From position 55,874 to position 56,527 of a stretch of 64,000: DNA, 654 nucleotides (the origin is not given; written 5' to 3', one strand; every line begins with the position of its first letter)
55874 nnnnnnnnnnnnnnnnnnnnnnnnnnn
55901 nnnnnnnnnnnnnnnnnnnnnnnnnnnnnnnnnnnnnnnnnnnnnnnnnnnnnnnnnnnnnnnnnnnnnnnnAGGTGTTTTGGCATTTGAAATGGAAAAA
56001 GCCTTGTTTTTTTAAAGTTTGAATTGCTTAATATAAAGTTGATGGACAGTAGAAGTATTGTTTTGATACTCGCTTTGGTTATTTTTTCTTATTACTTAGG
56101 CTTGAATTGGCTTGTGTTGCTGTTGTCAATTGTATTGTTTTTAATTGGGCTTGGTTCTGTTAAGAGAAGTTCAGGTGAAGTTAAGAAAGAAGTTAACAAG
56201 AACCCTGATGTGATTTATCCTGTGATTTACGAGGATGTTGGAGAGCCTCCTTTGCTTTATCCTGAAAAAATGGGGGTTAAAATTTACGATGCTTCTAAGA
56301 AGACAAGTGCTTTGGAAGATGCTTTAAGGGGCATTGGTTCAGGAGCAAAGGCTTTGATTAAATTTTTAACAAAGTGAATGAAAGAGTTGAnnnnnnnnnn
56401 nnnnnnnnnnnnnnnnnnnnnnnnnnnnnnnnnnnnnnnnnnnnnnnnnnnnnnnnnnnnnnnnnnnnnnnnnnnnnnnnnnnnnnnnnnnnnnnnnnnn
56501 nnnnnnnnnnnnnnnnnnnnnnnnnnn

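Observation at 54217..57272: Eight consecutive small membrane-protein genes after the 2050-aa surface giant, including a tandem paralog family with a conserved C-terminal motif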

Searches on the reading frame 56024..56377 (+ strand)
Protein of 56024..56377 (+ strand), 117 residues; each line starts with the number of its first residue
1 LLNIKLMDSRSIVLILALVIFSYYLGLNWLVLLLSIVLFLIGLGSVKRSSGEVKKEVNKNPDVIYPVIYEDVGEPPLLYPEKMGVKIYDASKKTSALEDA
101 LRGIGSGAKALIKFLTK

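Call 5: search_protein_families(library=pfam, proteins=[window:56024-56377:+], max_evalue=1)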
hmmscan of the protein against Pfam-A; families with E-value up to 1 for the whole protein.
window:56024-56377:+ (117 aa): 1 family
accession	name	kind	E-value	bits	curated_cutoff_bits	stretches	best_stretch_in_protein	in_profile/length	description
PF04246.17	RseC_MucC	-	0.05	14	24.4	1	12-63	76-128/130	Positive regulator of sigma(E), RseC/MucC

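Call 22: find_homologous_proteins(query=A1, max_evalue=0.01)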
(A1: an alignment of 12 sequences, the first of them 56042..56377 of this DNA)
Query A1 (12 sequences) (111 aa, profile of the alignment): 26 proteins with E <= 0.01 among 7323 candidates.
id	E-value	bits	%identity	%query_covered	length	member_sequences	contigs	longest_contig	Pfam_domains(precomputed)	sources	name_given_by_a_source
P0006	7.6e-37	144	64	99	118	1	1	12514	-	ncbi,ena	-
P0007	4.1e-35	138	27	78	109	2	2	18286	-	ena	-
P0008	1.8e-34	136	64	98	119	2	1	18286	-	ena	-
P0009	1.2e-33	133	30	59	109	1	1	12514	-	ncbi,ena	-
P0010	1.5e-33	133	25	99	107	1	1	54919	-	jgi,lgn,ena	-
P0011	3.6e-33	132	29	31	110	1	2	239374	-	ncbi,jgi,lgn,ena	-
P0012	5.5e-32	128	74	100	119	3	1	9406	-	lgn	-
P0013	2.9e-31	126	23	97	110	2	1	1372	-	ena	-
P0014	6.8e-31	124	100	100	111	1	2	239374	-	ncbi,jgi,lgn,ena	-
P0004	2.4e-30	123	-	-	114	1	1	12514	-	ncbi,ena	-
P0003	2.8e-30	122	23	85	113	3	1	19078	-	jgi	-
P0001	9.7e-30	121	-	-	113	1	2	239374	-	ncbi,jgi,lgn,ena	-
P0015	2.8e-28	116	68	50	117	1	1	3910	-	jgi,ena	-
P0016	4.1e-28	116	74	100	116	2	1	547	-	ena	-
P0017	6.5e-28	115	24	72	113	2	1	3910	-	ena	-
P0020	2.2e-19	87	49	96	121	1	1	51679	-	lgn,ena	-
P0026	1.9e-7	49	36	96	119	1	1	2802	-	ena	-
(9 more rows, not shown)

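Call 23: find_encoding_contigs(protein=P0020, flank=10000, max_places=2)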
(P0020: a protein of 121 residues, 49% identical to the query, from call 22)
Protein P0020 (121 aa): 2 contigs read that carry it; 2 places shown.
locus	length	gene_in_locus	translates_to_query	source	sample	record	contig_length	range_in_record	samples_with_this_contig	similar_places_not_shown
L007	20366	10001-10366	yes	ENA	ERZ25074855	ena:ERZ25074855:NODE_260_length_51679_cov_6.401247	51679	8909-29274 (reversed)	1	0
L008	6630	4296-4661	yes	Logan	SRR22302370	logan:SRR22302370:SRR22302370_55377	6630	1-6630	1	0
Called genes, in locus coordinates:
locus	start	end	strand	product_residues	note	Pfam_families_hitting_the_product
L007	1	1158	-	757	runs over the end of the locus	PF00437:T2SSE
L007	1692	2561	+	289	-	-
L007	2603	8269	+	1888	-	PF13620:CarboxypepD_reg (faint)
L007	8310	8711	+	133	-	-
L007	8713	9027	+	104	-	-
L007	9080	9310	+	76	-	-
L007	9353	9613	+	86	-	-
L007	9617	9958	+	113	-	-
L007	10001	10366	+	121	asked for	-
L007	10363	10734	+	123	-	-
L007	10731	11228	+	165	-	-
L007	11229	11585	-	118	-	-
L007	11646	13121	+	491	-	-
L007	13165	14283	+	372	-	-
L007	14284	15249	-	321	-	-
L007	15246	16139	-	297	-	PF00557:Peptidase_M24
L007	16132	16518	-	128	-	-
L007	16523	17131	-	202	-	-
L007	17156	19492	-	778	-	PF03104:DNA_pol_B_exo1, PF13482:RNase_H_2, PF10108:DNA_pol_B_exo2, PF00136:DNA_pol_B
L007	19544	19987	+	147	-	-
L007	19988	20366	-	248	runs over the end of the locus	PF02129:Peptidase_S15 (faint), PF01738:DLH (faint), PF00561:Abhydrolase_1 (faint), PF12146:Hydrolase_4, PF00326:Peptidase_S9 (weak)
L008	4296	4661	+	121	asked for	-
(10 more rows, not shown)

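Call 24: find_encoding_contigs(protein=P0010, flank=10000, max_places=2)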
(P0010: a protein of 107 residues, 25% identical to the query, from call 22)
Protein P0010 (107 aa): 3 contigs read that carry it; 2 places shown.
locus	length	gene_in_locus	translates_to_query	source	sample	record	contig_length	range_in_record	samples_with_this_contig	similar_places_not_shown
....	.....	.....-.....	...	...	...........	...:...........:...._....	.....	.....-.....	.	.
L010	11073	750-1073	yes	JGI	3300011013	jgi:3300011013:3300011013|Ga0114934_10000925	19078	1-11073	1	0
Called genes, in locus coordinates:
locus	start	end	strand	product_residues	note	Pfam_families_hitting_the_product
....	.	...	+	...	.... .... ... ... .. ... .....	-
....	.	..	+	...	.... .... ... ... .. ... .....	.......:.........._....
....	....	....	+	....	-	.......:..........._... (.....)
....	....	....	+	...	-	-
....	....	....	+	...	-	-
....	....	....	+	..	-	-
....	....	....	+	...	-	-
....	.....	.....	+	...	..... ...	-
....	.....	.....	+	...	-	-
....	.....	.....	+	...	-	-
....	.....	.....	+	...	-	-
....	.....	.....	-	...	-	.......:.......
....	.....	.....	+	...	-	-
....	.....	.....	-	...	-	-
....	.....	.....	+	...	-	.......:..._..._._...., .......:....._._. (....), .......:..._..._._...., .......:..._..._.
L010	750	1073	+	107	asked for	-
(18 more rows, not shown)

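Call 25: find_encoding_contigs(protein=P0026, flank=10000, max_places=2)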
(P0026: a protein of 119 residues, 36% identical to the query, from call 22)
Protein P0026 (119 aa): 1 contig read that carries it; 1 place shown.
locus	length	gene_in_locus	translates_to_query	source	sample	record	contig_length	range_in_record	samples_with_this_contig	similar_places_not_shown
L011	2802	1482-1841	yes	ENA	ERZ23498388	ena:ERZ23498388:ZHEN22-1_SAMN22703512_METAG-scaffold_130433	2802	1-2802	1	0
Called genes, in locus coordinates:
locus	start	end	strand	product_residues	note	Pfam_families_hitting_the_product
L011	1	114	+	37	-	?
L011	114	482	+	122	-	-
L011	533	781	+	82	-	-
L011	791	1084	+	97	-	-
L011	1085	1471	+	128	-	-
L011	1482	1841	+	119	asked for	-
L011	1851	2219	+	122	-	-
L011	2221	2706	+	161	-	-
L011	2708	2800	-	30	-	?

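Call 29: find_related_loci(query=A2, collection=genome_contigs, flank=10000)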
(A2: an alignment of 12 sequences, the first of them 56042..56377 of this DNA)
Query A2 (111 aa) in genome_contigs; peptide patterns used: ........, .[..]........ (x = any residue, [..] = any of these).
7 stretches matched a pattern; 1 encode a relative of the query (tblastn E <= 1e-3); 1 distinct loci.
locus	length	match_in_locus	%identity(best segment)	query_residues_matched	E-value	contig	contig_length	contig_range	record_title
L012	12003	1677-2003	41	1-107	5e-9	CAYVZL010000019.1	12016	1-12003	MAG TPA_asm: Candidatus Micrarchaeota archaeon isolate binchicken_co266_294 genome assembly, contig: NODE_9445_length_12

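Call 44: predict_structure(alignment_id=A4)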
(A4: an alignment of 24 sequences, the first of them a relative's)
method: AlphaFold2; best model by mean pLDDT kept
length: 111 residues; sequences in the alignment: 24
mean_pLDDT: 73.0   pTM: 0.35
mean pLDDT of the five models: 73.0, 73.0, 72.5, 71.4, 70.8
residues with pLDDT >= 90: 22; 70-90: 35; 50-70: 53; < 50: 1
segments of 3 or more residues with pLDDT < 50: none
pLDDT, mean of each block of 10 residues (from residue 1): 85 95 93 83 57 59 60 64 61 72 77 53
secondary structure, 60 per line:
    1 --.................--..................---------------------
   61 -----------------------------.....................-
elements in order: H3-19 H22-39 H90-110

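Call 45: search_protein_representatives(alignment_id=A4)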
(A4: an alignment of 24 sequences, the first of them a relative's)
Query: 24 sequences, 111 profile positions. Proteins with E-value up to 0.001 (for the whole library): 101; up to 1e-10: 43; up to 1e-30: 2. The best 101 are listed.
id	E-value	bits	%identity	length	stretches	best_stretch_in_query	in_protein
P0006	1.9e-42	159.7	-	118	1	1-111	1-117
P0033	6.7e-33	128.9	-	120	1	1-111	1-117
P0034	3.1e-28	113.9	-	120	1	1-110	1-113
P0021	4.7e-27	110.1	-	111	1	1-110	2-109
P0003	2.1e-26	108.0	-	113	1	1-100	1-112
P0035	1.3e-25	105.5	-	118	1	1-111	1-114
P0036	9.6e-24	99.5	-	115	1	1-109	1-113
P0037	3.4e-22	94.5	-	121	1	1-111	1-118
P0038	9.0e-22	93.1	-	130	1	1-109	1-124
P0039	1.5e-21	92.4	-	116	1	1-107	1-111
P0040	2.1e-19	85.5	-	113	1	5-108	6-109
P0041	3.5e-19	84.8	-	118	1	4-108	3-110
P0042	5.9e-19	84.0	-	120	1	1-110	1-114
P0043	7.3e-19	83.7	-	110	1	3-111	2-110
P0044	1.5e-17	79.5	-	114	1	5-110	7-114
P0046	5.8e-17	77.6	-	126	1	3-103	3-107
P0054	4.6e-14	68.3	-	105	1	2-102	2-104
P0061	1.0e-12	64.0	-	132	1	1-108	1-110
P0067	2.5e-11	59.5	-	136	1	1-108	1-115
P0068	2.9e-11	59.3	-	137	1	10-105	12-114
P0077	5.1e-10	55.3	-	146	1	8-107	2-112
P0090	6.7e-09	51.7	-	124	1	1-106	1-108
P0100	2.1e-07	46.9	-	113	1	2-101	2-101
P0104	8.8e-07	44.8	-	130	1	1-107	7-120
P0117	6.7e-05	38.8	-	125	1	5-104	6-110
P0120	9.4e-05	38.3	-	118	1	5-111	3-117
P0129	8.5e-04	35.2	-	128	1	5-108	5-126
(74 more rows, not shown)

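Call 47: find_encoding_contigs(protein=P0067, flank=10000, max_places=2)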
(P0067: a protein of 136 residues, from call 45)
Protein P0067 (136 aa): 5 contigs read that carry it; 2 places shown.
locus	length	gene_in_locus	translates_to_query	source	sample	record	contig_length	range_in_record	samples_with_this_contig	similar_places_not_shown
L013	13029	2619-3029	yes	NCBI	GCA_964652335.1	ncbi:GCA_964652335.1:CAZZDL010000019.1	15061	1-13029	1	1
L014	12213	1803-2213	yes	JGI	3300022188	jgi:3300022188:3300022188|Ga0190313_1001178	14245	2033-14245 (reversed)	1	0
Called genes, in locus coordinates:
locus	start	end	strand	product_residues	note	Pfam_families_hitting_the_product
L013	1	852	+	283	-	?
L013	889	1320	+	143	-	-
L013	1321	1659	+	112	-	-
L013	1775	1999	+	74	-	-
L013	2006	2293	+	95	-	-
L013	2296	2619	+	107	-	-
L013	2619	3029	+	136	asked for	-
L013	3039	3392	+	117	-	-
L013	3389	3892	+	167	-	-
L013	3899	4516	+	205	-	-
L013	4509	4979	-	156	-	-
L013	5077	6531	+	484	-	PF01935:DUF87 (faint)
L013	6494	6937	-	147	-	-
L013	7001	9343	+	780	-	PF03104:DNA_pol_B_exo1, PF13482:RNase_H_2, PF00136:DNA_pol_B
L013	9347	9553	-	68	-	-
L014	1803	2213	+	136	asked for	-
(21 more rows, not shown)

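Call 50: find_related_loci(query=A5, collection=metagenome_contigs, flank=10000)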
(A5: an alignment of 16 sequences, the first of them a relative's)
Query A5 (111 aa) in metagenome_contigs; peptide patterns used: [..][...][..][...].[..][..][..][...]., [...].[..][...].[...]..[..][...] (x = any residue, [..] = any of these).
199 stretches matched a pattern; 31 encode a relative of the query (tblastn E <= 1e-3); 31 distinct loci.
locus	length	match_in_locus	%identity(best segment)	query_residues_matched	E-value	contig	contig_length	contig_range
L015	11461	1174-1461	78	16-110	1e-42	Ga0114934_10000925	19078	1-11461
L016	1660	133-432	55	1-100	3e-22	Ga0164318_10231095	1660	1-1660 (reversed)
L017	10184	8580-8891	42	1-105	1e-20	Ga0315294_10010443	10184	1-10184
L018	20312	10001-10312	40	1-105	1e-20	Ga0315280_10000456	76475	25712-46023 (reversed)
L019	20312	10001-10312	41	1-105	7e-20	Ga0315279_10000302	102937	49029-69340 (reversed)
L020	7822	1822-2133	40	1-105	2e-19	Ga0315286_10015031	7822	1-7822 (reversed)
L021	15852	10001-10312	37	1-105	7e-19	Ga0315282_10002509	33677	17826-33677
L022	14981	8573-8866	39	1-99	1e-18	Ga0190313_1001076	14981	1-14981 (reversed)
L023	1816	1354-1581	45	1-77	1e-18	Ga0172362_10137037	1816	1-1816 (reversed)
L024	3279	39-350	36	1-105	2e-18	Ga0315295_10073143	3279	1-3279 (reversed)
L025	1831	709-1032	38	1-107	3e-18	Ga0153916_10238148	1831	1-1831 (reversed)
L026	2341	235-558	38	1-107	3e-18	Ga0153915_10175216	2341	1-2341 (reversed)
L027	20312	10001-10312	36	1-105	6e-18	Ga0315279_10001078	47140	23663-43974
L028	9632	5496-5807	37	1-105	5e-18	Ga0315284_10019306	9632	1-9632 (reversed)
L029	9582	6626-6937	37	1-105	9e-18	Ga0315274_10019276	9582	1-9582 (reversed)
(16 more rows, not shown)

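Call 68: search_protein_families(library=phrogs, proteins=[window:56042-56377:+], max_evalue=0.1)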
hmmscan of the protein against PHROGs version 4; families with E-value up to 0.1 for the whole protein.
window:56042-56377:+ (111 aa): 2 families
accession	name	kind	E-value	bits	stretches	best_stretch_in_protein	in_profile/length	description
phrog_24615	-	unknown function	0.045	14.8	1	22-53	11-42/56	-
phrog_1142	-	unknown function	0.072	13.8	0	6-44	17-58/62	-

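Call 78: search_solved_structures(query=A4, max_evalue=10)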
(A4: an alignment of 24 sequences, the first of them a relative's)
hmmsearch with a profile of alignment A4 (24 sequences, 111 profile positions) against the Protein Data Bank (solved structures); distinct sequences matched with E-value up to 10: 3.
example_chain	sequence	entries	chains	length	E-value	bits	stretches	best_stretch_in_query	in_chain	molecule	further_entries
2m0q_A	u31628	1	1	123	0.21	14.6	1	17-63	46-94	Potassium voltage-gated channel subfamily E member 2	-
9w2t_8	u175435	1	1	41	0.78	12.8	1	21-45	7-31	ATP synthase F(0) complex subunit 8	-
3dl8_E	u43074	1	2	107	1.7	11.7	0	18-40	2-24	Protein-export membrane protein secG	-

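Call 88: search_protein_families(library=padloc, proteins=[window:56042-56377:+], max_evalue=0.01)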
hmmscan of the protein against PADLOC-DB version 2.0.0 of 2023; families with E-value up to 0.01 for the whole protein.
window:56042-56377:+ (111 aa): 0 families

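Call 89: find_encoding_contigs(protein=P0120, flank=10000, max_places=2)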
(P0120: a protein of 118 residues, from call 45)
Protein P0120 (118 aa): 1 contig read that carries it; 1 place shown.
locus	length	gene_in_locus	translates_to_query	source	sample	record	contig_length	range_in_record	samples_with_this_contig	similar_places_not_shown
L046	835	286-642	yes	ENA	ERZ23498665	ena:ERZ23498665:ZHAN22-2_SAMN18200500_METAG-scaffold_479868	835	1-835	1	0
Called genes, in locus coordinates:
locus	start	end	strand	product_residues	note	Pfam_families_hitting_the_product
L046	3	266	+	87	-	?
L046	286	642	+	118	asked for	-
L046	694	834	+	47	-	?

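Call 90: find_encoding_contigs(protein=P0117, flank=10000, max_places=2)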
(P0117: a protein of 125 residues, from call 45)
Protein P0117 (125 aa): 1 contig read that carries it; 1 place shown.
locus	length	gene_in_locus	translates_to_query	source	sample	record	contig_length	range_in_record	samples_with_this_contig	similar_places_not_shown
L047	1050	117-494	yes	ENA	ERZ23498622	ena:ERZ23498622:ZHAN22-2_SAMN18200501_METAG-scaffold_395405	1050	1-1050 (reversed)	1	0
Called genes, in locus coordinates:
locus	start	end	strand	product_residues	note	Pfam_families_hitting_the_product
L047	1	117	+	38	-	?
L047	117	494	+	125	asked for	-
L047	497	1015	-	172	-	-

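Call 95: search_protein_families(library=ncbifam, proteins=[window:56042-56377:+], max_evalue=0.1)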
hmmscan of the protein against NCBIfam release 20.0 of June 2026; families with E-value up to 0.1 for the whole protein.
window:56042-56377:+ (111 aa): 0 families

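Call 98: fold_search(model_id=the predicted structure, library=pdb)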
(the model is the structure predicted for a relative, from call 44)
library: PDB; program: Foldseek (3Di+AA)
matches with E <= 10: 0; with E <= 0.001: 0
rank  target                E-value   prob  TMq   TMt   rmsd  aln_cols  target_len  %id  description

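Call 107: list_cluster_members(proteins=[P0046, P0068, P0077, P0090, P0100, P0061, P0038, P0054, P0104, P0129])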
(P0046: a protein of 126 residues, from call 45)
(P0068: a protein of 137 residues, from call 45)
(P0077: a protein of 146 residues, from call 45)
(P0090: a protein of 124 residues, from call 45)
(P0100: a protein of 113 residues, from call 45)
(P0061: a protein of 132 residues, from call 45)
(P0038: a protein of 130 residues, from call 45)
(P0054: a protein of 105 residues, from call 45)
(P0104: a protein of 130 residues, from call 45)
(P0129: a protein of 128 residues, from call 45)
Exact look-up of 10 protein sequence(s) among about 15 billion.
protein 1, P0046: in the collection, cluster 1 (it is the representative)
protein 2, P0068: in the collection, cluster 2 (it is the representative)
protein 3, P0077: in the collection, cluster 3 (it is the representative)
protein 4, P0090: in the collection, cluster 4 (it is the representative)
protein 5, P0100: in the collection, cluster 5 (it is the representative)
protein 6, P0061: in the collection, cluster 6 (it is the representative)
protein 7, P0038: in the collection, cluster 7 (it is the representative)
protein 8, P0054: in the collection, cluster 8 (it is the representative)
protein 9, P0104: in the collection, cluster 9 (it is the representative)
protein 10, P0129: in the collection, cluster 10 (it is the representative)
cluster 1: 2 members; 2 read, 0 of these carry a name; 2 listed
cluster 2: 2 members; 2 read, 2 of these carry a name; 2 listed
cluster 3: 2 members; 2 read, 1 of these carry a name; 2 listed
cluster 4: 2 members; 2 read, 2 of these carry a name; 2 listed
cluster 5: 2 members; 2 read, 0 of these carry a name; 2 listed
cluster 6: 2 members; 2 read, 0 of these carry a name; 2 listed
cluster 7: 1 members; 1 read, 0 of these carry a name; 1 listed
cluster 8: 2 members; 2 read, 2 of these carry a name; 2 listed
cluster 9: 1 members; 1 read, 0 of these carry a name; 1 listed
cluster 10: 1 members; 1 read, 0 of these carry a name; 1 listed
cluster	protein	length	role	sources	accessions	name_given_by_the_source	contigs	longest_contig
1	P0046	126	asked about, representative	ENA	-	-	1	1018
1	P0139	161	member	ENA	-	-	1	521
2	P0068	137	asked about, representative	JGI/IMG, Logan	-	hypothetical protein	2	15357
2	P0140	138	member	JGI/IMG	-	hypothetical protein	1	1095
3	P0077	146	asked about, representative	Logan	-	-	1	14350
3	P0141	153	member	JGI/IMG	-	hypothetical protein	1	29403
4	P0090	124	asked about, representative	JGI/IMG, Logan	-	hypothetical protein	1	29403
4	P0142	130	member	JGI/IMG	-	hypothetical protein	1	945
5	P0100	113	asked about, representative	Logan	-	-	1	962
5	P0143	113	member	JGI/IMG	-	-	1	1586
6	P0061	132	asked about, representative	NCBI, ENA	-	-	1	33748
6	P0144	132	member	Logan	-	-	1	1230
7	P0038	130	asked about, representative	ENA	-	-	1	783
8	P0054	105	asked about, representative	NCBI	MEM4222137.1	MAG: hypothetical protein QW097_01765 [archaeon]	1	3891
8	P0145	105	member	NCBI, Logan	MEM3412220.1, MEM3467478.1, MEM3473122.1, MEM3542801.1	MAG: hypothetical protein QW735_00780 [archaeon]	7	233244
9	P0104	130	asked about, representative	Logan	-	-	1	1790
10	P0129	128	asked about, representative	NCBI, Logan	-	-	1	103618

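Call 108: find_encoding_contigs(protein=P0129, flank=10000, max_places=1)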
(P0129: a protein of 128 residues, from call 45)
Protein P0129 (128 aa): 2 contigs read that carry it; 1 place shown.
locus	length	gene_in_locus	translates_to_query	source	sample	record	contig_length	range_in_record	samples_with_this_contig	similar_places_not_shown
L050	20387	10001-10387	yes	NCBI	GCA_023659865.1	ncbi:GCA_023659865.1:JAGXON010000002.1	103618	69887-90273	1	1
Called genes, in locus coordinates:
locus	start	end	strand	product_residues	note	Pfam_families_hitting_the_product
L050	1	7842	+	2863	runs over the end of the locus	PF00801:PKD (weak), PF18911:PKD_4, PF22352:K319L-like_PKD (weak)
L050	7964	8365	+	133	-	-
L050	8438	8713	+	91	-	-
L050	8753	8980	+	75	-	-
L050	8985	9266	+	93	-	-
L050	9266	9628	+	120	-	-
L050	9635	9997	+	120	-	-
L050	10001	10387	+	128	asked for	-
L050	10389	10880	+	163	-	-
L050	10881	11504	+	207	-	-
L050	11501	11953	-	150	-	-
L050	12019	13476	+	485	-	-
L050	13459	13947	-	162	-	PF05531:NPV_P10 (faint)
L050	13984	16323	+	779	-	PF03104:DNA_pol_B_exo1, PF13482:RNase_H_2, PF00136:DNA_pol_B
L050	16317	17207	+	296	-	PF00557:Peptidase_M24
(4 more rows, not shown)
